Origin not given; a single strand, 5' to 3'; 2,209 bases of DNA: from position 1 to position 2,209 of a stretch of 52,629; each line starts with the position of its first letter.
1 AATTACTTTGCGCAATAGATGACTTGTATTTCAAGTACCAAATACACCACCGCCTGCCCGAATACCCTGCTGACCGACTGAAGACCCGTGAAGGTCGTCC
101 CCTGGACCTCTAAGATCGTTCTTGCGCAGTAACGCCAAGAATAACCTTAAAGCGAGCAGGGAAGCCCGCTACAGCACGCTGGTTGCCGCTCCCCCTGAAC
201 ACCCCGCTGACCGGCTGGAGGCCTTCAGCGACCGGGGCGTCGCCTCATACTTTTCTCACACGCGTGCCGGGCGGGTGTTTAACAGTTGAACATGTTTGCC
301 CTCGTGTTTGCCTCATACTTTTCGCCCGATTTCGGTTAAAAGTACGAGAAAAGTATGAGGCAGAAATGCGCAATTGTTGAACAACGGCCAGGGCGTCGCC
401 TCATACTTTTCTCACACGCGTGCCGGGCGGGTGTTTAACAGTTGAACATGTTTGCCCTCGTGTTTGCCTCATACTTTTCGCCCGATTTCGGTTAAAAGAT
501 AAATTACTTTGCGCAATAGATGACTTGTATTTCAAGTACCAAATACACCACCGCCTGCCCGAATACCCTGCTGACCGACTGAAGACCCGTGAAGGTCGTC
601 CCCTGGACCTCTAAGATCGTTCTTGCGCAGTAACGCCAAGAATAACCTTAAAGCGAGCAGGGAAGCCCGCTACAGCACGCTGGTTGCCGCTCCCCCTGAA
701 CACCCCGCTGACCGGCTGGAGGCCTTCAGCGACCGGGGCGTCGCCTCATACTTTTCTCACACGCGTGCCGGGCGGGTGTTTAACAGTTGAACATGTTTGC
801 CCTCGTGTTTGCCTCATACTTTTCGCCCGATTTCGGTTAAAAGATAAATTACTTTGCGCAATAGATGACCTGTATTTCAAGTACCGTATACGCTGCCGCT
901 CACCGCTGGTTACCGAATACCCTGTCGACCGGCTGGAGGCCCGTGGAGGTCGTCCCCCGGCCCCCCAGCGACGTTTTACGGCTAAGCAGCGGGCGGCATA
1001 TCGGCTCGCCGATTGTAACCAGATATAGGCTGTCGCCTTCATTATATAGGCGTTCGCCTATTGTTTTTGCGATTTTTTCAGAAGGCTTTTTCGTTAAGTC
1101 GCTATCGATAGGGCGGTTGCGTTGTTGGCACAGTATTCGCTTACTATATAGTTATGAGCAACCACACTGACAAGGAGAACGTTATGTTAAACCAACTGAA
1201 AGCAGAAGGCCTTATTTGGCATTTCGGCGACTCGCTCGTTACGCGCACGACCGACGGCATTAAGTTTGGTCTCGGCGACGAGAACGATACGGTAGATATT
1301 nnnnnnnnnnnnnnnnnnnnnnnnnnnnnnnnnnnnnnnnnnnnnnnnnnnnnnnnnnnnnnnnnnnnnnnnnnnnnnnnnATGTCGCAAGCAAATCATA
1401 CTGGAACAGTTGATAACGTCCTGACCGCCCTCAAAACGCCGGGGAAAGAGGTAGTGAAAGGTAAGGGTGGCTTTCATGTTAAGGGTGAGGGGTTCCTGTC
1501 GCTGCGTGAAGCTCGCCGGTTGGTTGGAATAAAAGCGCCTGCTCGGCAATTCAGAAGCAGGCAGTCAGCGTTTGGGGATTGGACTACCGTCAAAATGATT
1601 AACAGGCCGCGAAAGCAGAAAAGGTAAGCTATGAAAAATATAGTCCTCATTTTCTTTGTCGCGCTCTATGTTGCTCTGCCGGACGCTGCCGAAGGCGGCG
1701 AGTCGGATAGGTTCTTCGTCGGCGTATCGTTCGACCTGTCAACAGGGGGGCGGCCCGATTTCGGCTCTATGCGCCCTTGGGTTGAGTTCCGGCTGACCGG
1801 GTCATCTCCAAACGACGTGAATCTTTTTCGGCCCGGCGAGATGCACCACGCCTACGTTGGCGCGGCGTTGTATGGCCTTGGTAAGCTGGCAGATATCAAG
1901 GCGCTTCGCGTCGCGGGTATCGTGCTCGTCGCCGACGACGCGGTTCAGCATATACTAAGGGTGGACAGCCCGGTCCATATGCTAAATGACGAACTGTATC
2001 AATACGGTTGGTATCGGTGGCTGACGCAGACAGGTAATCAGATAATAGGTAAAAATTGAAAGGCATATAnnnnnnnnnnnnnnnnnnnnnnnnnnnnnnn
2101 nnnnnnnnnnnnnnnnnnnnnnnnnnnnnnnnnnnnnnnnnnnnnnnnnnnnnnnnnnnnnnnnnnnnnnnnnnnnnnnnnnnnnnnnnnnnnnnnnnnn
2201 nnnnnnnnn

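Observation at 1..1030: Nested tandem-repeat array (342-bp unit, 108-bp sub-unit, degenerate copy) in a 1.5-kb gene-free region between divergent transcription units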

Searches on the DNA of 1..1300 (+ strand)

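Call 6: search_dna_similar(query=window:1-1200:+, collection=phages, mode=distant, max_rows=30)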
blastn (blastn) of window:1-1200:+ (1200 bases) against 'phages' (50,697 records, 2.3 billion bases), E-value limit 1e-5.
No match.

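Call 39: search_rna_families(source=window, start=1, end=1300, threshold=evalue, max_evalue=1)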
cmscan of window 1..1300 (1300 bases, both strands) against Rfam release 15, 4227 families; matches with E-value up to 1: 0.
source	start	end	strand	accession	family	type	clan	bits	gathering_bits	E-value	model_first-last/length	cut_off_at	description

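Call 66: search_dna_similar(query=window:1-500:+, collection=ecoli_genomes, mode=distant, max_evalue=0.01, max_rows=10)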
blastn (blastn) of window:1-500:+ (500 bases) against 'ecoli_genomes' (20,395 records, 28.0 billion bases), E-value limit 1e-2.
No match.

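Call 67: search_dna_similar(query=window:1-500:+, collection=plasmids, mode=distant, max_evalue=0.01, max_rows=10)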
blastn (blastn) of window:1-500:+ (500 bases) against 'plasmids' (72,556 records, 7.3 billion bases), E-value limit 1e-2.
No match.
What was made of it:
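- Tried and rejected: blastn of 1-1200 or 1-500 against GenBank phages, plasmids and E. coli genomes gave no match (calls 6, 66, 67).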

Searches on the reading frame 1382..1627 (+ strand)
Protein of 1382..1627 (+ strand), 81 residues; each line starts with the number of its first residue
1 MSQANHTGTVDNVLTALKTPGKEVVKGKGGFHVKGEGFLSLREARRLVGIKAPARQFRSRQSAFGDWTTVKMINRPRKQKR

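Call 8: search_protein_families(library=phrogs, proteins=[window:1382-1627:+], max_evalue=0.01)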
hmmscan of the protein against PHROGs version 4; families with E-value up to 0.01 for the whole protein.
window:1382-1627:+ (81 aa): 0 families

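Call 18: find_encoding_contigs(protein=window:1382-1627:+, flank=6000, max_places=10)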
Protein window:1382-1627:+ (81 aa): no gene with exactly this product is on record in the collection.

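Call 48: search_protein_families(library=pfam, proteins=[window:1382-1627:+], max_evalue=0.05)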
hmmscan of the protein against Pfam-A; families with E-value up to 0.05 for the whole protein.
window:1382-1627:+ (81 aa): 0 families

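Call 81: find_homologous_proteins(query=window:1382-1627:+, max_evalue=0.001)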
Query window:1382-1627:+ (81 aa): 1 proteins with E <= 0.001 among 1 candidates.
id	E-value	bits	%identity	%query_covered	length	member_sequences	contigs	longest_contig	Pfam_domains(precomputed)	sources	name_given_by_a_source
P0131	2.1e-46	172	100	100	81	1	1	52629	-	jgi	-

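Call 91: predict_structure(protein=window:1382-1627:+)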
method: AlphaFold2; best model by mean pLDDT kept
length: 81 residues; sequences in the alignment: 1
mean_pLDDT: 58.4   pTM: 0.37
mean pLDDT of the five models: 58.4, 54.8, 54.3, 53.8, 53.6
residues with pLDDT >= 90: 0; 70-90: 22; 50-70: 28; < 50: 31
segments of 3 or more residues with pLDDT < 50: 1-4, 49-59, 62-67, 70-74, 78-81
pLDDT, mean of each block of 10 residues (from residue 1): 52 69 73 75 61 45 47 46 45
secondary structure, 60 per line:
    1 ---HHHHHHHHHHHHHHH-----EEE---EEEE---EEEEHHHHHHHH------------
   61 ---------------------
elements in order: H4-18 E24-26 E30-33 E37-40 H41-48
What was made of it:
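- No binder is identified. g2 has no homologue in 5.8 billion proteins and gave an unusable model with pLDDT 58 (calls 81, 91).
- Tried and rejected: g2 as a DNA-binding protein: no homologues, and the AlphaFold model had pLDDT 58, so no fold search was run (calls 81, 91).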

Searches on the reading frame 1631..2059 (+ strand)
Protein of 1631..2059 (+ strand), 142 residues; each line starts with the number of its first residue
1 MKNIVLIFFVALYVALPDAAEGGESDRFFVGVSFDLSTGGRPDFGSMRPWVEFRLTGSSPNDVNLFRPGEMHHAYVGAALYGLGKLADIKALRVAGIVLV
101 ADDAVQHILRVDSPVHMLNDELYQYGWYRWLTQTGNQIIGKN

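Call 8: search_protein_families(library=phrogs, proteins=[window:1631-2059:+], max_evalue=0.01)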
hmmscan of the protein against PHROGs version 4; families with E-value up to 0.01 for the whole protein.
window:1631-2059:+ (142 aa): 0 families

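Call 48: search_protein_families(library=pfam, proteins=[window:1631-2059:+], max_evalue=0.05)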
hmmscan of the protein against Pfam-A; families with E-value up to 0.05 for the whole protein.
window:1631-2059:+ (142 aa): 0 families

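Call 71: find_homologous_proteins(query=window:1631-2059:+, max_evalue=0.00001)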
Query window:1631-2059:+ (142 aa): 8 proteins with E <= 0.00001 among 124 candidates.
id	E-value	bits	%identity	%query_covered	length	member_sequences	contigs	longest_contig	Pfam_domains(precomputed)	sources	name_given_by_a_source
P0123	7.2e-91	320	100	100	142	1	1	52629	-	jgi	-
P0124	7.4e-67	242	74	99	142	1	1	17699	-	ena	-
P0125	3.2e-66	240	81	87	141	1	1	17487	-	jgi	jgi:hypothetical protein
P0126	4.0e-66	239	81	87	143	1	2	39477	-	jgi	jgi:hypothetical protein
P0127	2.0e-58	214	74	89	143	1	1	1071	-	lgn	-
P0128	7.2e-58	213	83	77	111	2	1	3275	-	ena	-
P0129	1.0e-46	176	56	98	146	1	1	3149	-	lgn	-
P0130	4.6e-38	148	51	96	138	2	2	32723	-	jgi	jgi:hypothetical protein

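Call 72: find_encoding_contigs(protein=P0124, flank=10000, max_places=3)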
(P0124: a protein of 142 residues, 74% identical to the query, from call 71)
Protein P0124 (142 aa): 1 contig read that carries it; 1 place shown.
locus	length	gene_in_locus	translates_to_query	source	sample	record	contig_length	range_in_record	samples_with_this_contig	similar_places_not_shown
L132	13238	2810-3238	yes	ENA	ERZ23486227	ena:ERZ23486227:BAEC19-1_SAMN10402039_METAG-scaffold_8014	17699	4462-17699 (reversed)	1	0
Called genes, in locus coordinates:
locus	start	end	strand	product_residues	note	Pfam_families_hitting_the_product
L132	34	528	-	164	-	PF03852:Vsr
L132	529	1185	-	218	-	-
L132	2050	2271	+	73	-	-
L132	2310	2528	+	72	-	-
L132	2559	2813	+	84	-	-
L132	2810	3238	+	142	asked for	-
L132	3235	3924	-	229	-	PF00535:Glycos_transf_2, PF13641:Glyco_tranf_2_3 (faint)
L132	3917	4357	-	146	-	PF13539:Peptidase_M15_4 (weak)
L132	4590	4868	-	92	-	-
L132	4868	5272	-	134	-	PF11351:GTA_holin_3TM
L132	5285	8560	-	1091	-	-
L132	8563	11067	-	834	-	PF00754:F5_F8_type_C, PF22633:F5_F8_type_C_2, PF07953:Toxin_R_bind_N (faint), PF13385:Laminin_G_3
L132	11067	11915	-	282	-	-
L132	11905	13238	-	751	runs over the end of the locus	-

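Call 73: find_encoding_contigs(protein=P0128, flank=10000, max_places=3)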
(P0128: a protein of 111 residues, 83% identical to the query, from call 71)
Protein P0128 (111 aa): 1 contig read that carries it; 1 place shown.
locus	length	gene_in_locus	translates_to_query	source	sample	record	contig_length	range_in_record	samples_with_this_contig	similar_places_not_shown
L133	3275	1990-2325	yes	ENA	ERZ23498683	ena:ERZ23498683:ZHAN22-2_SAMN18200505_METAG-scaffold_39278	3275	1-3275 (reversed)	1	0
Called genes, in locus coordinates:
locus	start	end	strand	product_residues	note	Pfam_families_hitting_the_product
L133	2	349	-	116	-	?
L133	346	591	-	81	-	-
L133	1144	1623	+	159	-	-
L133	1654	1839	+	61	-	-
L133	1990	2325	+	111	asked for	-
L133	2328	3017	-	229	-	PF00535:Glycos_transf_2, PF13641:Glyco_tranf_2_3 (faint)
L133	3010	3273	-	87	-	?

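Call 87: find_encoding_contigs(protein=P0130, flank=6000, max_places=3)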
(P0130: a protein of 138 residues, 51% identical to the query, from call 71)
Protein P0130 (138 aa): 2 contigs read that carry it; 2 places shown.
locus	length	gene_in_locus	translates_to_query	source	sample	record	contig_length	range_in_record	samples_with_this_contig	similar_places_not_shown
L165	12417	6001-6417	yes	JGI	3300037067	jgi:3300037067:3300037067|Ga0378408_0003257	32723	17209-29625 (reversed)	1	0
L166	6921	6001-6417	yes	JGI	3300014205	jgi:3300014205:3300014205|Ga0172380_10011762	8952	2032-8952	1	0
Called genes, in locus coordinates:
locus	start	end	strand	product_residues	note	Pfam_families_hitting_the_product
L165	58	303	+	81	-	-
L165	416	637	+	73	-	-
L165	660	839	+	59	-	-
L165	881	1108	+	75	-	-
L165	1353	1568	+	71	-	-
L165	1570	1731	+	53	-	-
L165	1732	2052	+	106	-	-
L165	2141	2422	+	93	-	-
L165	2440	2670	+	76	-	-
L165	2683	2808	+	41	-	-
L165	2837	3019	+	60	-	PF02810:SEC-C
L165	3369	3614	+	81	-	-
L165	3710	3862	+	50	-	-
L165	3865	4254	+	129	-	-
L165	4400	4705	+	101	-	-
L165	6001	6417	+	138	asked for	-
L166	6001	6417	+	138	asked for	-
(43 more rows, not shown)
